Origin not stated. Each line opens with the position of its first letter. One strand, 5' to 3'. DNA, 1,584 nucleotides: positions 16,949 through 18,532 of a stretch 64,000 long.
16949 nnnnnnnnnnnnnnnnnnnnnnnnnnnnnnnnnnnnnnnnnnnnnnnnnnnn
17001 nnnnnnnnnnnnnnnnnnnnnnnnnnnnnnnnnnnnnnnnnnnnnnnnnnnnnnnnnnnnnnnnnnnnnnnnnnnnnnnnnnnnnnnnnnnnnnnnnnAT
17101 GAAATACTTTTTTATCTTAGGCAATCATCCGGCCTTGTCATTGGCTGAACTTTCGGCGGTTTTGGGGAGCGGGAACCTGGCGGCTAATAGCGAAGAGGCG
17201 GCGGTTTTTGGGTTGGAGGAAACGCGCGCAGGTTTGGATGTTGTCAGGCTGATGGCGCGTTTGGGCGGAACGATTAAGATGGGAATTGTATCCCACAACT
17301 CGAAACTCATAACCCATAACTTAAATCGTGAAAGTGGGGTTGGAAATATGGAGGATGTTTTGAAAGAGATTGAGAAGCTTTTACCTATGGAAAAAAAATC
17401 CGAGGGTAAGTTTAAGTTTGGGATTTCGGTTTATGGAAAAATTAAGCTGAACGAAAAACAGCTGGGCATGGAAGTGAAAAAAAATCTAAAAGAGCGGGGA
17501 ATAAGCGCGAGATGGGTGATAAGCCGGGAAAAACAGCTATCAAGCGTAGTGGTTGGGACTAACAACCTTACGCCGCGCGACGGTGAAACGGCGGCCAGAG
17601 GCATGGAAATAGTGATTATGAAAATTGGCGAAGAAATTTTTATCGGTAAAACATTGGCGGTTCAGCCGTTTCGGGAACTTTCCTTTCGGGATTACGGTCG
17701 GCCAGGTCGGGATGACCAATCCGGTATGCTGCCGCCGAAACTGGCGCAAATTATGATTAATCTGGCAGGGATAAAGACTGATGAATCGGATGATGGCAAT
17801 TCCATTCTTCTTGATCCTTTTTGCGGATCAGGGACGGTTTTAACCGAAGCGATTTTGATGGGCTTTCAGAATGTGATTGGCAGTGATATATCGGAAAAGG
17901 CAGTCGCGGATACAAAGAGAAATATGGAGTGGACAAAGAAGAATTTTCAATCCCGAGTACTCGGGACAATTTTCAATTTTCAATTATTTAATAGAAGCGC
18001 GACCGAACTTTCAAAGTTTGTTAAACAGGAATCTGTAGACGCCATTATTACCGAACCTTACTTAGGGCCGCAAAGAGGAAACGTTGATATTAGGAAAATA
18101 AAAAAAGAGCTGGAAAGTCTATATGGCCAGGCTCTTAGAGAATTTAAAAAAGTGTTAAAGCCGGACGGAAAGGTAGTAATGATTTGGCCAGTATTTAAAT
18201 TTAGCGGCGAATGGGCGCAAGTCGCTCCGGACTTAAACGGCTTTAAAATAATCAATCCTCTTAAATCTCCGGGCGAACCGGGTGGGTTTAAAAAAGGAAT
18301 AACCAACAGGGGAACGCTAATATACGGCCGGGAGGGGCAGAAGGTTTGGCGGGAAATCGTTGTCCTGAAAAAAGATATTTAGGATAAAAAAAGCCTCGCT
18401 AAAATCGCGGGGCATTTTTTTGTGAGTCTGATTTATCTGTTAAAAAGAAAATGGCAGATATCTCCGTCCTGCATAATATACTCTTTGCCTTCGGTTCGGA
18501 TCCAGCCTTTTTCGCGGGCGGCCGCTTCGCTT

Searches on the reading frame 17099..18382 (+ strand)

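Call 6: search_protein_families(library=pfam, proteins=[window:17099-18382:+], max_evalue=0.001)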
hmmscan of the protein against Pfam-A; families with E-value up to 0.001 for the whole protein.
window:17099-18382:+ (427 aa): 7 families
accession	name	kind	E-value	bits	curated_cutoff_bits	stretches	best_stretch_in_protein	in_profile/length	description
PF01170.24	UPF0020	-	4.3e-15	56.4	22.3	1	206-363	7-166/197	RMKL-like, methyltransferase domain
PF13847.12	Methyltransf_31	-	2.2e-09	37.6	27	1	233-364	3-112/145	Methyltransferase domain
PF01555.25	N6_N4_Mtase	-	1e-08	35.8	26.7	1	197-272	152-219/221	DNA methylase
PF08241.18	Methyltransf_11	-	2.4e-05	25.3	21.2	0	240-317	3-65/95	Methyltransferase domain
PF03602.21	Cons_hypoth95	-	5.4e-05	23.4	24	1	235-320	43-121/182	Conserved hypothetical protein 95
PF13649.12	Methyltransf_25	-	6e-05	24.1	27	0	238-318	2-70/97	Methyltransferase domain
PF11599.14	AviRa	-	0.00068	19.6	25.7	0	212-286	31-108/232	RRNA methyltransferase AviRa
